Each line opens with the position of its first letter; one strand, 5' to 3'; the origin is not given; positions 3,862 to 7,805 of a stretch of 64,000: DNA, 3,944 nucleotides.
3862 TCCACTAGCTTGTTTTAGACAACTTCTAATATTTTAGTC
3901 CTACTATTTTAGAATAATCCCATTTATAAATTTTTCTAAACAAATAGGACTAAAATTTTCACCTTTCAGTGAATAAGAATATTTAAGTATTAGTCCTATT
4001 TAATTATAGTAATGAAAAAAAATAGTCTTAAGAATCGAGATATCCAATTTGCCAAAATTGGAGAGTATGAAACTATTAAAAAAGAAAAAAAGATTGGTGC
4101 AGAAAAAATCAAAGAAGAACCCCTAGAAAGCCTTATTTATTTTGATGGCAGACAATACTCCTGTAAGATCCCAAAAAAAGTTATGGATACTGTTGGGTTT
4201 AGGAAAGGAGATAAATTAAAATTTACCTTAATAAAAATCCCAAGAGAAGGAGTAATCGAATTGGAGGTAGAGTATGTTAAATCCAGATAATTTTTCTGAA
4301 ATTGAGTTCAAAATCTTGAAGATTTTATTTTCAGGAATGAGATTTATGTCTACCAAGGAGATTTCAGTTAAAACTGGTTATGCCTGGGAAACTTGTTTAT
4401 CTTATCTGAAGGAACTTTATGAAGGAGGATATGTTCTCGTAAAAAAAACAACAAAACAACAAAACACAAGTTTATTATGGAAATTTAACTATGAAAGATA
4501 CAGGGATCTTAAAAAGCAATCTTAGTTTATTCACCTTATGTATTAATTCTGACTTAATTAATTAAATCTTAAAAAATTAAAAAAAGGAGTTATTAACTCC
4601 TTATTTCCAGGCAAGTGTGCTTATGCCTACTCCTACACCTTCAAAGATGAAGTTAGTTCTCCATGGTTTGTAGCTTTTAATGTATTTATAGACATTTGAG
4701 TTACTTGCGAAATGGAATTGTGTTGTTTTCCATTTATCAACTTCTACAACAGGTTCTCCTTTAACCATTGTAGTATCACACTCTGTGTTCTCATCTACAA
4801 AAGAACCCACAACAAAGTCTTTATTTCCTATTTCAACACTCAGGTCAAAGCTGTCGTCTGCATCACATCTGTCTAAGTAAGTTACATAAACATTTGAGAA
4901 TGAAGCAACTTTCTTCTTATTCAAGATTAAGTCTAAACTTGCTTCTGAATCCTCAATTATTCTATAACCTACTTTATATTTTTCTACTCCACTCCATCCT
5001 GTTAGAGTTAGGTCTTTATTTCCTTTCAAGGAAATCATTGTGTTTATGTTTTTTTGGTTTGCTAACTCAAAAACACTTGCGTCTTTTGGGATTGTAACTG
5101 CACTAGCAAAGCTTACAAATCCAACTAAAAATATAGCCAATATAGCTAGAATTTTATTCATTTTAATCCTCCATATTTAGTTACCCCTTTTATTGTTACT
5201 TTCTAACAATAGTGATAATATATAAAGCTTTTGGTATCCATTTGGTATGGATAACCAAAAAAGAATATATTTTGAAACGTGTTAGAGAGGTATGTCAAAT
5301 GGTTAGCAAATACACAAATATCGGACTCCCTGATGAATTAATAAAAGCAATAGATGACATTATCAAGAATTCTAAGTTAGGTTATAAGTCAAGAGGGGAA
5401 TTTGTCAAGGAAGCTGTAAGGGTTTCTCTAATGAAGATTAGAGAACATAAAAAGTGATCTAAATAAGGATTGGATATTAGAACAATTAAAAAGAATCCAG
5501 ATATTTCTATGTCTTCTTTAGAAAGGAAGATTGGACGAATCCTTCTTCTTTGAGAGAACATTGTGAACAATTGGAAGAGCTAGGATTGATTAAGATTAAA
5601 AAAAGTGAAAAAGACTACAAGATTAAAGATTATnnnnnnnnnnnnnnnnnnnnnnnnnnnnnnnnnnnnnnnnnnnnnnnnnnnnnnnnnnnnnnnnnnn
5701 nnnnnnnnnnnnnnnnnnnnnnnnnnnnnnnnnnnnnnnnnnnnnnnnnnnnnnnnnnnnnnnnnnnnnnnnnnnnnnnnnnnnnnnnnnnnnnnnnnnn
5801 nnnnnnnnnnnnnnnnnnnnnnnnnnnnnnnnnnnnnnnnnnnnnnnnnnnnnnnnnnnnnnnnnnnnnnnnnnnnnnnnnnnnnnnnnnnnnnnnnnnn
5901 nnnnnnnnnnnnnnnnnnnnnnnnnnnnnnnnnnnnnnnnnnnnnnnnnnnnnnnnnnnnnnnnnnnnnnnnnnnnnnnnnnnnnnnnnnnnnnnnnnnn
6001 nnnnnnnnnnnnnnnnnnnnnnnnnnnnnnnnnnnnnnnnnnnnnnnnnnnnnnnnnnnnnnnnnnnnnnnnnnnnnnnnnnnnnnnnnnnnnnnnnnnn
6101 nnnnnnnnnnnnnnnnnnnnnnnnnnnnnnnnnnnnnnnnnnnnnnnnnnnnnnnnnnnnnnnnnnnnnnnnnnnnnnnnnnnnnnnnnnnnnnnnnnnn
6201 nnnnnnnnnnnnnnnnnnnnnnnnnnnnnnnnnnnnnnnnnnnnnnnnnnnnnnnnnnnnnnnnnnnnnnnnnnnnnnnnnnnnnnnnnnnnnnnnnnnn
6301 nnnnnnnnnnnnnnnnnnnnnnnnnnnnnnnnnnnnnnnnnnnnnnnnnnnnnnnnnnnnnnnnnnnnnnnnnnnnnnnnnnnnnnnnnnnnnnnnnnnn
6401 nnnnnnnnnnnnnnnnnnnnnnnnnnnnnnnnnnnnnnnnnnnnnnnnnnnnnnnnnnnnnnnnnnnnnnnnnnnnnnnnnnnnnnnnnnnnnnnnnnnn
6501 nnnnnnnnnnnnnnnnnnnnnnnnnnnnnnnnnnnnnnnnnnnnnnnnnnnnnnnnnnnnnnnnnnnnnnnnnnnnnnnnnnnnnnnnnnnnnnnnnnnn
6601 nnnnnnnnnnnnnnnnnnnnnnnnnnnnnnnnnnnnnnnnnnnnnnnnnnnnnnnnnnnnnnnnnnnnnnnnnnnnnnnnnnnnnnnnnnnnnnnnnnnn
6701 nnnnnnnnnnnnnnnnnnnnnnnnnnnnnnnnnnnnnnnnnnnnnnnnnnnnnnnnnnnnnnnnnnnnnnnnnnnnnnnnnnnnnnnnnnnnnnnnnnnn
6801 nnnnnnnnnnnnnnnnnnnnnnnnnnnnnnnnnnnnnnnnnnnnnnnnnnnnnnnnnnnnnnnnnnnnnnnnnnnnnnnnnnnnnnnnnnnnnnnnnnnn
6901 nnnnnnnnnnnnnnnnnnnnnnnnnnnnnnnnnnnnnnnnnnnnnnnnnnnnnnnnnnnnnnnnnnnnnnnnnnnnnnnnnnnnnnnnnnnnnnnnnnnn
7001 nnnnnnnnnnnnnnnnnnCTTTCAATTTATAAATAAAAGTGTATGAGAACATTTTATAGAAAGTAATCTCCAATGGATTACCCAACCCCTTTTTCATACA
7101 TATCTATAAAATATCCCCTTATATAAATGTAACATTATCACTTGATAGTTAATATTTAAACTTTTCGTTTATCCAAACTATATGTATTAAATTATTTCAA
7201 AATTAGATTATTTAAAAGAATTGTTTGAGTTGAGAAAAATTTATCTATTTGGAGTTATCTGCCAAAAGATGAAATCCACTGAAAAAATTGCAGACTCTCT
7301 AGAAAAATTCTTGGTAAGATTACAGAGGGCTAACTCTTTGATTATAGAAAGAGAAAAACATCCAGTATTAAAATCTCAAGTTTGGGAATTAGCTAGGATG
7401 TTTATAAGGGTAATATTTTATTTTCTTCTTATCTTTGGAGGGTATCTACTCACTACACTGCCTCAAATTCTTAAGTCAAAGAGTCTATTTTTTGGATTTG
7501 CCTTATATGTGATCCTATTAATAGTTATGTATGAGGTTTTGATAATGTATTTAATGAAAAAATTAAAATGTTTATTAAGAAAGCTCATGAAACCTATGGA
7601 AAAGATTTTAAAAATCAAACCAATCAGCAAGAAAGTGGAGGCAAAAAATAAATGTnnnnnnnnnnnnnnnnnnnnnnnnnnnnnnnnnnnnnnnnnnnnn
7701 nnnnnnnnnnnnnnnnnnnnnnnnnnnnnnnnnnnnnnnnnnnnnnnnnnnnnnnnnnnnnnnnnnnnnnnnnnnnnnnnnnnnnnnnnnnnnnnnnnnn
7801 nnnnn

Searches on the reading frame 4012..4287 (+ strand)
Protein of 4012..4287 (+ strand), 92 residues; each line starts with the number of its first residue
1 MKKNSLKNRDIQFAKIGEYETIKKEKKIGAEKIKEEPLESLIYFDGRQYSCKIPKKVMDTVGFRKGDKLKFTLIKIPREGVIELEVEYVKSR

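Call 5: search_protein_families(library=pfam, proteins=[window:4012-4287:+], max_evalue=0.1)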
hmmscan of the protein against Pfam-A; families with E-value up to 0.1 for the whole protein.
window:4012-4287:+ (92 aa): 1 family
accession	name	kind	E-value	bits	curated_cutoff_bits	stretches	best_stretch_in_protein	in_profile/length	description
PF04014.23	MazE_antitoxin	-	0.048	14.1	24.7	1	53-73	12-32/48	Antidote-toxin recognition MazE, bacterial antitoxin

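Call 81: search_protein_families(library=padloc, proteins=[window:4012-4287:+], max_evalue=0.01)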
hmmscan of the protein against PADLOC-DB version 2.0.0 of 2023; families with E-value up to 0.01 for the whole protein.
window:4012-4287:+ (92 aa): 0 families

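Call 82: search_protein_families(library=phrogs, proteins=[window:4012-4287:+], max_evalue=0.01)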
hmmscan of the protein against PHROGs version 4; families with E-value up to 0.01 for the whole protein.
window:4012-4287:+ (92 aa): 0 families

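Call 90: search_protein_families(library=ncbifam, proteins=[window:4012-4287:+], max_evalue=0.1)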
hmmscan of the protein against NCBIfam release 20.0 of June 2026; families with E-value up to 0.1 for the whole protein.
window:4012-4287:+ (92 aa): 0 families

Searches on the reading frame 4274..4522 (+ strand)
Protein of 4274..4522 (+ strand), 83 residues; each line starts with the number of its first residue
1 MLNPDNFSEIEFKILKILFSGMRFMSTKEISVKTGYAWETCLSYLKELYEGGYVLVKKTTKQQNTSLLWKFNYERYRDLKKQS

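Call 5: search_protein_families(library=pfam, proteins=[window:4274-4522:+], max_evalue=0.1)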
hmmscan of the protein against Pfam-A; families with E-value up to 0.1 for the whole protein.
window:4274-4522:+ (83 aa): 5 families
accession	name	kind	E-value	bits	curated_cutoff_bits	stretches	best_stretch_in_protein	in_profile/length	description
PF13412.12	HTH_24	-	9.9e-06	25.5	21.9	1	8-54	2-47/48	Winged helix-turn-helix DNA-binding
PF21984.2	DnaD_N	-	0.0013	19.3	27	1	14-65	25-76/101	DnaD N-terminal domain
PF05584.17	Sulfolobus_pRN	-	0.023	15.2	20.8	1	14-55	10-49/72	Sulfolobus plasmid regulatory protein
PF23012.2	Syntrophin_4th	-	0.027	15.1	27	1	27-77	3-51/100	Syntrophin C-terminal PH domain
PF20091.5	Abhydrolase_10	-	0.071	12.5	23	1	32-80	89-138/429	Alpha/beta hydrolase domain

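Call 90: search_protein_families(library=ncbifam, proteins=[window:4274-4522:+], max_evalue=0.1)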
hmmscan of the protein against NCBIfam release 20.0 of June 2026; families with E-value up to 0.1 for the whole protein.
window:4274-4522:+ (83 aa): 2 families
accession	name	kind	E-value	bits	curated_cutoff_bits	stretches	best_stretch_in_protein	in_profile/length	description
NF040939.2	trans_reg_lrs14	equivalog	0.0052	16.8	90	1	7-63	19-75/103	Lrs14 family HTH-type transcriptional regulator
TIGR01884.1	cas_HTH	subfamily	0.029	13.7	60.2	1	7-66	140-197/202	CRISPR-associated CARF protein Csa3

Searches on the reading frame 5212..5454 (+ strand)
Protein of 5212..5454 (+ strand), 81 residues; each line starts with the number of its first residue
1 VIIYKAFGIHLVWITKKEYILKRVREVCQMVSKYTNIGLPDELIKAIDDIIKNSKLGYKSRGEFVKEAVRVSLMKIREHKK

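Call 5: search_protein_families(library=pfam, proteins=[window:5212-5454:+], max_evalue=0.1)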
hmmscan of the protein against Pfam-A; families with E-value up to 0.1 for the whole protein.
window:5212-5454:+ (81 aa): 3 families
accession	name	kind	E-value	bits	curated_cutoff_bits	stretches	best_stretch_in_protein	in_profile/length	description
PF01402.27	RHH_1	-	0.0044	17.4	20.5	1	36-70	3-34/39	Ribbon-helix-helix protein, copG family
PF15919.11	HicB_lk_antitox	-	0.033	14.8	27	1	32-67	89-121/123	HicB_like antitoxin of bacterial toxin-antitoxin system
PF22872.1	DUF7018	-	0.044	14.5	27.8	1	16-70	38-91/116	Domain of unknown function (DUF7018)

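Call 81: search_protein_families(library=padloc, proteins=[window:5212-5454:+], max_evalue=0.01)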
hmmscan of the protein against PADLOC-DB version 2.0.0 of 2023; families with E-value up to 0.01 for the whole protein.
window:5212-5454:+ (81 aa): 0 families

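Call 82: search_protein_families(library=phrogs, proteins=[window:5212-5454:+], max_evalue=0.01)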
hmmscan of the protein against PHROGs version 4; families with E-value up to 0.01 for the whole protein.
window:5212-5454:+ (81 aa): 1 family
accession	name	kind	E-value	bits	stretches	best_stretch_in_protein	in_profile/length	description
phrog_38461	-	unknown function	3.7e-10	40.6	1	31-70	7-46/55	-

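Call 90: search_protein_families(library=ncbifam, proteins=[window:5212-5454:+], max_evalue=0.1)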
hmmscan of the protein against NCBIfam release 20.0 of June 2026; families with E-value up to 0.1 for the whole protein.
window:5212-5454:+ (81 aa): 4 families
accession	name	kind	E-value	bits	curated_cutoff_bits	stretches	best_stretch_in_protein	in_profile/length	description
NF002169.0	PRK01002.1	subfamily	0.00018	21.5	111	1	36-75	8-45/141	nickel responsive regulator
NF002815.0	PRK02967.1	equivalog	0.0011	18.9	83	1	36-79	5-46/139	nickel-responsive transcriptional regulator NikR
TIGR02793.1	nikR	equivalog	0.013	15.7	175.45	1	36-75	4-41/129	nickel-responsive transcriptional regulator NikR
NF001884.0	PRK00630.1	subfamily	0.02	15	119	1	37-75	15-51/148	nickel responsive regulator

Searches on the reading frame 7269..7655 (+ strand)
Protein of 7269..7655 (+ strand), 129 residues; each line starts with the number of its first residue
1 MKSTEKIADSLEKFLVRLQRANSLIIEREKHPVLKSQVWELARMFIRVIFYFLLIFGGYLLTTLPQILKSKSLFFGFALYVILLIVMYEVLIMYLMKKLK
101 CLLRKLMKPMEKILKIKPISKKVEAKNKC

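Call 5: search_protein_families(library=pfam, proteins=[window:7269-7655:+], max_evalue=0.1)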
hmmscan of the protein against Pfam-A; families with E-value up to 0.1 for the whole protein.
window:7269-7655:+ (129 aa): 1 family
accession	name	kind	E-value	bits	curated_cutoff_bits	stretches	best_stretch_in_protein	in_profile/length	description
PF02398.22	Corona_7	-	0.028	15.4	27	0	41-62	76-97/101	Coronavirus protein 7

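Call 6: search_protein_families(library=ncbifam, proteins=[window:7269-7655:+], max_evalue=0.1)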
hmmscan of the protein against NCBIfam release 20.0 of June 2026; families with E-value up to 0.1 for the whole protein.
window:7269-7655:+ (129 aa): 4 families
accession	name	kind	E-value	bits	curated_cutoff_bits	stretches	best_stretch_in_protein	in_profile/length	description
TIGR02711.1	symport_actP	equivalog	0.04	12.6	1099.25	1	40-90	181-229/549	cation/acetate symporter ActP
NF006903.2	PRK09395.1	subfamily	0.055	11.8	750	1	40-98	184-242/552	cation/acetate symporter ActP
TIGR03025.1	EPS_sugtrans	subfamily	0.063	12.5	295.55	1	30-100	51-119/445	exopolysaccharide biosynthesis polyprenyl glycosylphosphotransferase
NF009135.0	PRK12488.1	subfamily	0.079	11.5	850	1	39-89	180-230/549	cation/acetate symporter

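Call 7: find_homologous_proteins(query=window:7269-7655:+, max_evalue=0.01)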
Query window:7269-7655:+ (129 aa): 2 proteins with E <= 0.01 among 15 candidates.
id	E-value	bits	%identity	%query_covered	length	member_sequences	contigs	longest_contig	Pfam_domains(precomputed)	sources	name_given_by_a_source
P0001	5.0e-72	257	100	100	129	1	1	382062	-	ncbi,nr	ncbi:MAG: hypothetical protein PHE43_01520 [Candidatus Nanoarchaeia archaeon]|nr:hypothetical protei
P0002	7.0e-72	257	100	100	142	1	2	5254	-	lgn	-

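Call 26: search_protein_representatives(protein=window:7269-7655:+)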
Query: 129 residues. Proteins with E-value up to 0.001 (for the whole library): 9; up to 1e-10: 3; up to 1e-30: 1. The best 9 are listed.
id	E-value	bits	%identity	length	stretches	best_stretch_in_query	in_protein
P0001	1.6e-72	257.3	100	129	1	1-129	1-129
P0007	3.9e-17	78.7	45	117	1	5-99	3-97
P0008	3.9e-13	65.8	45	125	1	6-105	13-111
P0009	4.7e-10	55.9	43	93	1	6-91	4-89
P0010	7.7e-09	51.9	38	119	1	9-105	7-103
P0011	2.2e-07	47.2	35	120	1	11-105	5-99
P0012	4.7e-06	43.0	40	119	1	7-102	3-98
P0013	1.6e-04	38.1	30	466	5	13-59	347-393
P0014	3.3e-04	37.0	35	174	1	25-114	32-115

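Call 29: find_encoding_contigs(protein=P0007, flank=6000)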
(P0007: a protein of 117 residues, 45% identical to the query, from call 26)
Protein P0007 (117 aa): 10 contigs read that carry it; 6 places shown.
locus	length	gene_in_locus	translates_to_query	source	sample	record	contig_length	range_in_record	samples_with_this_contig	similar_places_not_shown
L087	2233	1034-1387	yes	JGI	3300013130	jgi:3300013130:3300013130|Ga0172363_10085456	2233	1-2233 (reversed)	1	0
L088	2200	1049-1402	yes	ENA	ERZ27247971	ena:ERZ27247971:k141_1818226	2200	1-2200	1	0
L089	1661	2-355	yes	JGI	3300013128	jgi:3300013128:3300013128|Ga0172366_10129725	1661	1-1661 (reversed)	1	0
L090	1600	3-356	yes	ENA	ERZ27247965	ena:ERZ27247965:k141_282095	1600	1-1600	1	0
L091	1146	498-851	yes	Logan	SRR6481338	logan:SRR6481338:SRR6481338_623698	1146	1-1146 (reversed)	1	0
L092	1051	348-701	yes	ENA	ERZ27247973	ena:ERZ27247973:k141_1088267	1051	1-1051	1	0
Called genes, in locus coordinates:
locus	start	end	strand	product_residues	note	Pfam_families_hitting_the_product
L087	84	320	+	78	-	-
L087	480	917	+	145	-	PF13782:SpoVAB (faint)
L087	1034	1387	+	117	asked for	-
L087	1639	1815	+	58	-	-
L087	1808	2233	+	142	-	?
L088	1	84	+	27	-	?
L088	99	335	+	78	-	-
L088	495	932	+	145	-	PF13782:SpoVAB (faint)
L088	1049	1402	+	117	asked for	-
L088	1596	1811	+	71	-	-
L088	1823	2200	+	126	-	?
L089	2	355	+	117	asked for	?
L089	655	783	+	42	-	-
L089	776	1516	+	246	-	-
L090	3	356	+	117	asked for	?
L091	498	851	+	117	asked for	-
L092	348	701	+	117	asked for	-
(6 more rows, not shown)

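Call 30: find_encoding_contigs(protein=P0008, flank=6000)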
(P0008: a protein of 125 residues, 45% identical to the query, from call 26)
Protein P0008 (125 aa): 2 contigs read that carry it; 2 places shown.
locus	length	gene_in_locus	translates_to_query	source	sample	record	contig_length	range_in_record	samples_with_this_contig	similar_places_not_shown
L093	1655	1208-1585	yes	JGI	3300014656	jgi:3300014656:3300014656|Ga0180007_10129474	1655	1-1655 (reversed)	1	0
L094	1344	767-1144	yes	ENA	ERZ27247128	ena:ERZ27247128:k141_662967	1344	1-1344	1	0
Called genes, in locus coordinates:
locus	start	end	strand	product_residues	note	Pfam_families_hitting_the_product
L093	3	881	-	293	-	?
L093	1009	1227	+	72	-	PF04703:FaeA (weak)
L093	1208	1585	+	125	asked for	-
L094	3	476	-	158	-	?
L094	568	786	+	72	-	PF04703:FaeA (weak)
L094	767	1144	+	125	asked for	-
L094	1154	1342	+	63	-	?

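Call 31: find_encoding_contigs(protein=P0010, flank=6000)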
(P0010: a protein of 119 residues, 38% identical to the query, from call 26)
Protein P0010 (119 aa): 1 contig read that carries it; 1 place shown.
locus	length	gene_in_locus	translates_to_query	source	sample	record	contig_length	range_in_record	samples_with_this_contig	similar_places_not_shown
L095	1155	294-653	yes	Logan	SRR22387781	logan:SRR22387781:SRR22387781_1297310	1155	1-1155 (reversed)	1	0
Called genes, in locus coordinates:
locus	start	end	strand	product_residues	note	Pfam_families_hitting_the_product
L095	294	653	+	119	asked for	-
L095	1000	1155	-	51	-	?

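Call 32: find_encoding_contigs(protein=P0011, flank=6000)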
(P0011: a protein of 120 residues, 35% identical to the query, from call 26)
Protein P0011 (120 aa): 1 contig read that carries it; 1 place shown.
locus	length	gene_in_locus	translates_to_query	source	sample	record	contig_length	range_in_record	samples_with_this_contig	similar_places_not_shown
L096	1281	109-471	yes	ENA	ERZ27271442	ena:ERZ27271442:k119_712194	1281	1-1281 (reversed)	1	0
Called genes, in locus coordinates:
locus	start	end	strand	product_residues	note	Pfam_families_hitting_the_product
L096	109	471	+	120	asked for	-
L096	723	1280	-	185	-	?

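Call 33: find_encoding_contigs(protein=P0012, flank=6000)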
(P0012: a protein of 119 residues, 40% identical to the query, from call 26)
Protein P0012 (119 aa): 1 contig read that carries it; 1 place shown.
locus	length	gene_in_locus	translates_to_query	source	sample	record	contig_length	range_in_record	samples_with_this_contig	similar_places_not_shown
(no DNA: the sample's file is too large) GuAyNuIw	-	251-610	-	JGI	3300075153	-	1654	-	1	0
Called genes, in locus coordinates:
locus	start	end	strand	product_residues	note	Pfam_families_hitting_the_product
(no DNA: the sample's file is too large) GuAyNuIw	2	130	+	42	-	?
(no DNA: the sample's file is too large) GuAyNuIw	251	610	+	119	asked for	-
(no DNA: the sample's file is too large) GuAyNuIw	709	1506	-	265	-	-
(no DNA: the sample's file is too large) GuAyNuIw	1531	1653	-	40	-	?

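Call 81: search_protein_families(library=padloc, proteins=[window:7269-7655:+], max_evalue=0.01)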
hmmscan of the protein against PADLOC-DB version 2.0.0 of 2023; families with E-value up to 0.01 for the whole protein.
window:7269-7655:+ (129 aa): 0 families

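Call 82: search_protein_families(library=phrogs, proteins=[window:7269-7655:+], max_evalue=0.01)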
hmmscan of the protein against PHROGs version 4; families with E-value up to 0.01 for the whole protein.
window:7269-7655:+ (129 aa): 0 families

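Call 83: predict_structure(alignment_id=A7)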
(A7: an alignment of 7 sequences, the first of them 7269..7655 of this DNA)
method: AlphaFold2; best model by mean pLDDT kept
length: 129 residues; sequences in the alignment: 7
mean_pLDDT: 66.7   pTM: 0.41
mean pLDDT of the five models: 66.7, 66.3, 64.4, 62.4, 59.4
residues with pLDDT >= 90: 0; 70-90: 62; 50-70: 46; < 50: 21
segments of 3 or more residues with pLDDT < 50: 29-31, 114-128
pLDDT, mean of each block of 10 residues (from residue 1): 62 66 52 60 79 83 74 80 81 74 61 48 45
secondary structure, 60 per line:
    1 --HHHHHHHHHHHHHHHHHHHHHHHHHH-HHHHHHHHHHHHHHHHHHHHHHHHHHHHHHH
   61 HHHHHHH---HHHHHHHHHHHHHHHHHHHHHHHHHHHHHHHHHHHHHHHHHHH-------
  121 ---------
elements in order: H3-28 H30-67 H71-113
